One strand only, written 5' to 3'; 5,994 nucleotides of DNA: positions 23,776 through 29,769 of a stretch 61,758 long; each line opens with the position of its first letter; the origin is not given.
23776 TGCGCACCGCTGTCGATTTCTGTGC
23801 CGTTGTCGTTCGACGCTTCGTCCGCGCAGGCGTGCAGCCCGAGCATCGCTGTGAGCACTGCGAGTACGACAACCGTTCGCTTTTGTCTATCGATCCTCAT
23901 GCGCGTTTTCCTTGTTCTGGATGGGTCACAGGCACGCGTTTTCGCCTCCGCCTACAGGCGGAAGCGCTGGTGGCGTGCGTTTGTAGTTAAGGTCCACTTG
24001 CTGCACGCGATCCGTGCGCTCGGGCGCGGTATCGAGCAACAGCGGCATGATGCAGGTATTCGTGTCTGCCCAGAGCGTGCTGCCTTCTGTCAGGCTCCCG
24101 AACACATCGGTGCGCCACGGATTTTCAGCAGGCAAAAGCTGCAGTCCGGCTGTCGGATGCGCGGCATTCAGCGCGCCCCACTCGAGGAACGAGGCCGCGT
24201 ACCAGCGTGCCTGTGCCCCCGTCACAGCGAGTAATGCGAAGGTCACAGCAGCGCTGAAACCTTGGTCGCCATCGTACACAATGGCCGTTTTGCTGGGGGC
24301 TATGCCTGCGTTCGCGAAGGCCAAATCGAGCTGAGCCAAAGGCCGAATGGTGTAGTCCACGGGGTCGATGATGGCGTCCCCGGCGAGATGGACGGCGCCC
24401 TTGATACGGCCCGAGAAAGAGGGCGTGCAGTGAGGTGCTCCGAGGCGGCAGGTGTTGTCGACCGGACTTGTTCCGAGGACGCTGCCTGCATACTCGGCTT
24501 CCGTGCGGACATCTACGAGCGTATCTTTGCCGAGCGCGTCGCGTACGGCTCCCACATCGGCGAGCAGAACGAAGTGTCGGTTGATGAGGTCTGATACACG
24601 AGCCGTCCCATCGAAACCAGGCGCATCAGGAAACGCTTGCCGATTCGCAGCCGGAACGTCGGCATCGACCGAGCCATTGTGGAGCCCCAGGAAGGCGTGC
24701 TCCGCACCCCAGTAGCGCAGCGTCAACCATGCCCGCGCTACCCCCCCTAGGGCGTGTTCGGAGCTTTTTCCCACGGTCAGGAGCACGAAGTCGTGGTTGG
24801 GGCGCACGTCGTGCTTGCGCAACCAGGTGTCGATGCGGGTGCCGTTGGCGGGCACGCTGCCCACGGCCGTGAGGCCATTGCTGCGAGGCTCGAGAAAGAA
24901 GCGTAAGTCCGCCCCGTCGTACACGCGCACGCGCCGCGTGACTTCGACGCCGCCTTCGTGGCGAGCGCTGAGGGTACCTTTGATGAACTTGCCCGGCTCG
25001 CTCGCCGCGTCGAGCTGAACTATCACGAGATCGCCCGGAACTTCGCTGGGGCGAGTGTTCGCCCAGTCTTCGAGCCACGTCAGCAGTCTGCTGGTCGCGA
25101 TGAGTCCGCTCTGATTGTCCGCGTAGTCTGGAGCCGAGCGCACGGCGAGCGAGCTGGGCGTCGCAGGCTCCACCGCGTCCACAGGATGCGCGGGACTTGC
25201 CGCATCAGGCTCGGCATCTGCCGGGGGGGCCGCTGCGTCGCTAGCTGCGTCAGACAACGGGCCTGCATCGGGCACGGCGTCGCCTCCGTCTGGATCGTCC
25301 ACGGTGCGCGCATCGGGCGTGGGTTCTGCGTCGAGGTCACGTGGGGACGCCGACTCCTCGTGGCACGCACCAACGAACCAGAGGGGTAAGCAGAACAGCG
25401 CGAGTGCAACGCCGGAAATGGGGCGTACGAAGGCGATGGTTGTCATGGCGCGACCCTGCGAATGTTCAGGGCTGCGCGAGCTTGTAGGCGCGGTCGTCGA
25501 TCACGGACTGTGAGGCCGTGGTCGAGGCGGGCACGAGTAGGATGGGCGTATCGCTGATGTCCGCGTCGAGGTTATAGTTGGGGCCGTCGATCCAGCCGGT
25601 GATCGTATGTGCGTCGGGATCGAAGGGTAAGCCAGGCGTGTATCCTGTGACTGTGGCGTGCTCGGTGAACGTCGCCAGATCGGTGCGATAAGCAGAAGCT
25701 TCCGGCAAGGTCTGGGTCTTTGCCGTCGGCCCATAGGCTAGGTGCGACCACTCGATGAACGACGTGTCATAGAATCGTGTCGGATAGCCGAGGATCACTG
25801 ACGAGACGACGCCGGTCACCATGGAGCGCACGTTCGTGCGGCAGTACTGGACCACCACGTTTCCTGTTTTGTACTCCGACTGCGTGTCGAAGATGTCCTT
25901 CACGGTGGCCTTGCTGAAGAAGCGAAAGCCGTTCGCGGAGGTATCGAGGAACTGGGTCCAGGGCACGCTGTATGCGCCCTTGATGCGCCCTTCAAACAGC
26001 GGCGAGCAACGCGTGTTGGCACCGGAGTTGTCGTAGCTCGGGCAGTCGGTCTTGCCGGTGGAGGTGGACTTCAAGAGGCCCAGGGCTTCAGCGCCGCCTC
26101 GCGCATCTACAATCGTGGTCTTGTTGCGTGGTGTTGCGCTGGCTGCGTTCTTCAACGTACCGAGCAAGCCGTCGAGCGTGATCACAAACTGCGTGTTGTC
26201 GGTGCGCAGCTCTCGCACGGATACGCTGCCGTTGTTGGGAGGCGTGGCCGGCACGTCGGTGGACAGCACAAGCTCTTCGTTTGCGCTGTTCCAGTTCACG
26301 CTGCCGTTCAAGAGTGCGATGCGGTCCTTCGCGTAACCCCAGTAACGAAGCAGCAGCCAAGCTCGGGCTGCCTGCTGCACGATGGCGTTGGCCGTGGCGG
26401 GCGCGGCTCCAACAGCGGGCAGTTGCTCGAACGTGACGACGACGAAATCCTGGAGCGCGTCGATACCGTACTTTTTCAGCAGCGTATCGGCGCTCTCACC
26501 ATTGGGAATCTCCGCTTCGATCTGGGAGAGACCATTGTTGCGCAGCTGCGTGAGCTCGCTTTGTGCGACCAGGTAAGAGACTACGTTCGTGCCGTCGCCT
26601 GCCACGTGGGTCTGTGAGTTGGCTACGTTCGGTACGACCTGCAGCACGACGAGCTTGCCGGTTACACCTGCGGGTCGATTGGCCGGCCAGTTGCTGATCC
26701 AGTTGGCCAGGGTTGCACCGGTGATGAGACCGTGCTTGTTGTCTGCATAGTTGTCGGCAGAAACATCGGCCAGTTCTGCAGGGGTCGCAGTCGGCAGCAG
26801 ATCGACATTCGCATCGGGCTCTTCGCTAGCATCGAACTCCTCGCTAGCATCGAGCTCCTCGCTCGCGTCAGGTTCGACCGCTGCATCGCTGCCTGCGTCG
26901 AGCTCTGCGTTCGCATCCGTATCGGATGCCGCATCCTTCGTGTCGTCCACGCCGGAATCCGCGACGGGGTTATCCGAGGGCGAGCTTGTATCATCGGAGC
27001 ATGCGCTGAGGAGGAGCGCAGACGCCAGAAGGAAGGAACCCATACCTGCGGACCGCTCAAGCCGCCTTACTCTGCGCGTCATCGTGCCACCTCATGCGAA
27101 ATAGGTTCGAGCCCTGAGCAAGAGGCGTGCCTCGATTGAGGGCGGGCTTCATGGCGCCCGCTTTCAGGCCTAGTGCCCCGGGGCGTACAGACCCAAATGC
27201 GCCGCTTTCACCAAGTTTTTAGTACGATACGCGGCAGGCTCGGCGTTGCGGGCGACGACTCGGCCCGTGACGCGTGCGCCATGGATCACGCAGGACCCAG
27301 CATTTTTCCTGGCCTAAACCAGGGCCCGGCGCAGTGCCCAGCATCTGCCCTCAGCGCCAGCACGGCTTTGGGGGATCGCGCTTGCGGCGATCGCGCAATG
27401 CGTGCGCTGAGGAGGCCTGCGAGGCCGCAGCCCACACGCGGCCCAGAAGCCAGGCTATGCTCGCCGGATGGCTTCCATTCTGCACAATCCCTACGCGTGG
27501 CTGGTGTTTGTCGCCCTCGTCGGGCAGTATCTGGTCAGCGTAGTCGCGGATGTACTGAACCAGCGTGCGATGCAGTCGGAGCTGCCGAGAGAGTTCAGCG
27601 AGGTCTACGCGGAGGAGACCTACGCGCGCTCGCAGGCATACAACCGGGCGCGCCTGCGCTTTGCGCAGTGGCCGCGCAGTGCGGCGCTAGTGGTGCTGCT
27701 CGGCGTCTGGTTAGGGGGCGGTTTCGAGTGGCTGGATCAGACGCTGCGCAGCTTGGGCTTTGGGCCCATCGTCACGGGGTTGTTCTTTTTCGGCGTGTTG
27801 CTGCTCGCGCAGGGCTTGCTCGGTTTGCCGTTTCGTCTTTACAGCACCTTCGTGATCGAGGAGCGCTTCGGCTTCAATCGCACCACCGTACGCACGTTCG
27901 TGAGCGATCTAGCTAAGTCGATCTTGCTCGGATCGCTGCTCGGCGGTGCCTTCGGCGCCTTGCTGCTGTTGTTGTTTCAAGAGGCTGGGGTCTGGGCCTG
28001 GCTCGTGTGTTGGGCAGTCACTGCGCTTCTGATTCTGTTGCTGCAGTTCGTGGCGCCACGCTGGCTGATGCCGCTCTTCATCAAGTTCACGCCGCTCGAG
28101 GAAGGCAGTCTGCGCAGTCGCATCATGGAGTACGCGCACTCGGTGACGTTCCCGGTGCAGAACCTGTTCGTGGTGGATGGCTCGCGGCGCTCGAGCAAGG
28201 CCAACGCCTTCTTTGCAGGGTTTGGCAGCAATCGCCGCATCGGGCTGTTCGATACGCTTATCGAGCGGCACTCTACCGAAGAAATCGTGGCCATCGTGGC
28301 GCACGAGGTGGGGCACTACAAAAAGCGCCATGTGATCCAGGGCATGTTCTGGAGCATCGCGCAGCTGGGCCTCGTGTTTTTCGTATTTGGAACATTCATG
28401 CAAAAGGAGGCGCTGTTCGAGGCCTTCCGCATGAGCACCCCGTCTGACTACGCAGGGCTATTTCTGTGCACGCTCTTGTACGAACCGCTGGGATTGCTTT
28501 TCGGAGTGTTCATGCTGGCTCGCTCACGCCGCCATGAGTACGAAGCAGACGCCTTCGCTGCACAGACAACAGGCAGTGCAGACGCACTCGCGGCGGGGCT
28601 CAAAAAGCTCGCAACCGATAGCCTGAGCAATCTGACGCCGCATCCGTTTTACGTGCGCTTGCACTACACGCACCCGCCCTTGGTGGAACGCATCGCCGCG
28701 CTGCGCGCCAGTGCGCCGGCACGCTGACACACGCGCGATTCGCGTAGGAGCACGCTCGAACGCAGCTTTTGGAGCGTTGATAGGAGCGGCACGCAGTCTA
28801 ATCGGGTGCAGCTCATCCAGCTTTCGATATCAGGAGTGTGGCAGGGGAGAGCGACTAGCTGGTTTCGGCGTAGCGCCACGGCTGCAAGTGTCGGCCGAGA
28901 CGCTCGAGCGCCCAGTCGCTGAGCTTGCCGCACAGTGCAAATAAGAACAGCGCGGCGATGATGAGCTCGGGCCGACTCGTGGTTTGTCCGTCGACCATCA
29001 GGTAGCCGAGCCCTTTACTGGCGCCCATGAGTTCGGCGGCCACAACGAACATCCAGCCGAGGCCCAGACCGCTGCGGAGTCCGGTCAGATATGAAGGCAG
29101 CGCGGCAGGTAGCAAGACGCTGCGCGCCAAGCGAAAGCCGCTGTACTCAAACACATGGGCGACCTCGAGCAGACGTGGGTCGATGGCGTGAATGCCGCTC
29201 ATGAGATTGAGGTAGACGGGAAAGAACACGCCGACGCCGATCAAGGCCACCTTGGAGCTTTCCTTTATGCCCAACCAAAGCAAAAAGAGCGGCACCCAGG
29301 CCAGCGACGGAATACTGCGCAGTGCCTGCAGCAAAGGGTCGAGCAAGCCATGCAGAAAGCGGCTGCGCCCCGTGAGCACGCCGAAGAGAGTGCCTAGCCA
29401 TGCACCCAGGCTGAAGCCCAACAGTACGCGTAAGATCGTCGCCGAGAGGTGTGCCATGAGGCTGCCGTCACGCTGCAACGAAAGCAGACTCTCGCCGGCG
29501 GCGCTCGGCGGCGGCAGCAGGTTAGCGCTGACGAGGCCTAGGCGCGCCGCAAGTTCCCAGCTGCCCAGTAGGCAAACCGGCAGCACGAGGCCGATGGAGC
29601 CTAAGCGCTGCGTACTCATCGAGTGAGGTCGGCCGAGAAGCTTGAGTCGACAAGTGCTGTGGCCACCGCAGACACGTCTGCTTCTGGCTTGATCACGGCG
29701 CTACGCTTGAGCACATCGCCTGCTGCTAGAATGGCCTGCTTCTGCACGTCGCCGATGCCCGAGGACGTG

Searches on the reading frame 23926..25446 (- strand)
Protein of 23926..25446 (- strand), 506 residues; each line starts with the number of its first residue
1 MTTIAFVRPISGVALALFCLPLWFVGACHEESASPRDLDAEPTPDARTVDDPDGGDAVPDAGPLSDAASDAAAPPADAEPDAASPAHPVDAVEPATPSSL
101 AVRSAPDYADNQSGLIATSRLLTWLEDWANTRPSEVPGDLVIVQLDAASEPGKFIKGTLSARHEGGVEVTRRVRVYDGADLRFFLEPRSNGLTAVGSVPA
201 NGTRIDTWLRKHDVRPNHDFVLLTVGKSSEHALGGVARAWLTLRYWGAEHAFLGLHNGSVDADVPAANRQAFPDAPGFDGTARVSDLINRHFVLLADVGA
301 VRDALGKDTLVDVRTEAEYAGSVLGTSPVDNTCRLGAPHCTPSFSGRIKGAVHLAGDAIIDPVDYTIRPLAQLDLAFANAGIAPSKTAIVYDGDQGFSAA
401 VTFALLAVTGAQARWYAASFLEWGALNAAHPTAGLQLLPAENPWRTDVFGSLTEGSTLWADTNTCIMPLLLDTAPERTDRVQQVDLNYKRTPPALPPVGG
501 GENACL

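Call 7: search_protein_families(library=pfam, proteins=[window:23926-25446:-], max_evalue=0.001)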
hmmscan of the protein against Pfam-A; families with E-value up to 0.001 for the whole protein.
window:23926-25446:- (506 aa): 1 family
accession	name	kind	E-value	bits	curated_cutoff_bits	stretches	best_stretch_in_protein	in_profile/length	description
PF00581.25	Rhodanese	-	5.8e-08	33.5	22.2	1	301-424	5-100/102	Rhodanese-like domain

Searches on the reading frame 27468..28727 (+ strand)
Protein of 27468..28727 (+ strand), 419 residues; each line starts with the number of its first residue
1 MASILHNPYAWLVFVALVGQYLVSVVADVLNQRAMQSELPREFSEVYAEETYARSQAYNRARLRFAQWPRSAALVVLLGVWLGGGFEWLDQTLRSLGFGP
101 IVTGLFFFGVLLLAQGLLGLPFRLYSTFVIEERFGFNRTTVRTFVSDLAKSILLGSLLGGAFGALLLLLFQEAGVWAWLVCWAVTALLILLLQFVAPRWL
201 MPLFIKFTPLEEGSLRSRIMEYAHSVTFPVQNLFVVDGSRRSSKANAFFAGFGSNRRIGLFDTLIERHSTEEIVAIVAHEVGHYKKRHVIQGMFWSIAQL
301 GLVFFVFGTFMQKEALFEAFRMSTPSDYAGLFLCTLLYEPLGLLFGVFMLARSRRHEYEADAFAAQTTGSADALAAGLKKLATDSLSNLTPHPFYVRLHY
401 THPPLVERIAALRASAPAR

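Call 7: search_protein_families(library=pfam, proteins=[window:27468-28727:+], max_evalue=0.001)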
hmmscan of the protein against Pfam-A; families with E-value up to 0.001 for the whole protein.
window:27468-28727:+ (419 aa): 2 families
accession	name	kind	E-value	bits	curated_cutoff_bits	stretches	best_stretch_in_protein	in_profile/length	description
PF16491.10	Peptidase_M48_N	-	5.4e-51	173.4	27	1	36-206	8-179/179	CAAX prenyl protease N-terminal, five membrane helices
PF01435.24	Peptidase_M48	-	9.5e-36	123.8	20.3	1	209-414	1-184/186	Peptidase family M48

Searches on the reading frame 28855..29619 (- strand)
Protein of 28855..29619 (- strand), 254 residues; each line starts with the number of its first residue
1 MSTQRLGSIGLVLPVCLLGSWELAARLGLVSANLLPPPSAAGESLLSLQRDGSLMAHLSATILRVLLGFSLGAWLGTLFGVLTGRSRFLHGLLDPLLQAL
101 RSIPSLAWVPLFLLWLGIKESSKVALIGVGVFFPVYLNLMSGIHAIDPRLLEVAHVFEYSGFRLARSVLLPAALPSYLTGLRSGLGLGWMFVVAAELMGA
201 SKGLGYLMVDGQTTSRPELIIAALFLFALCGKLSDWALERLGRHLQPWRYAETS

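Call 7: search_protein_families(library=pfam, proteins=[window:28855-29619:-], max_evalue=0.001)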
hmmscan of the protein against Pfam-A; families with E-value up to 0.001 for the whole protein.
window:28855-29619:- (254 aa): 1 family
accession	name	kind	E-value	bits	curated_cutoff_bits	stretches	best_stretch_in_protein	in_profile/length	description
PF00528.27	BPD_transp_1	-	7.9e-27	94.6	26.4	1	76-244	1-181/184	Binding-protein-dependent transport system inner membrane component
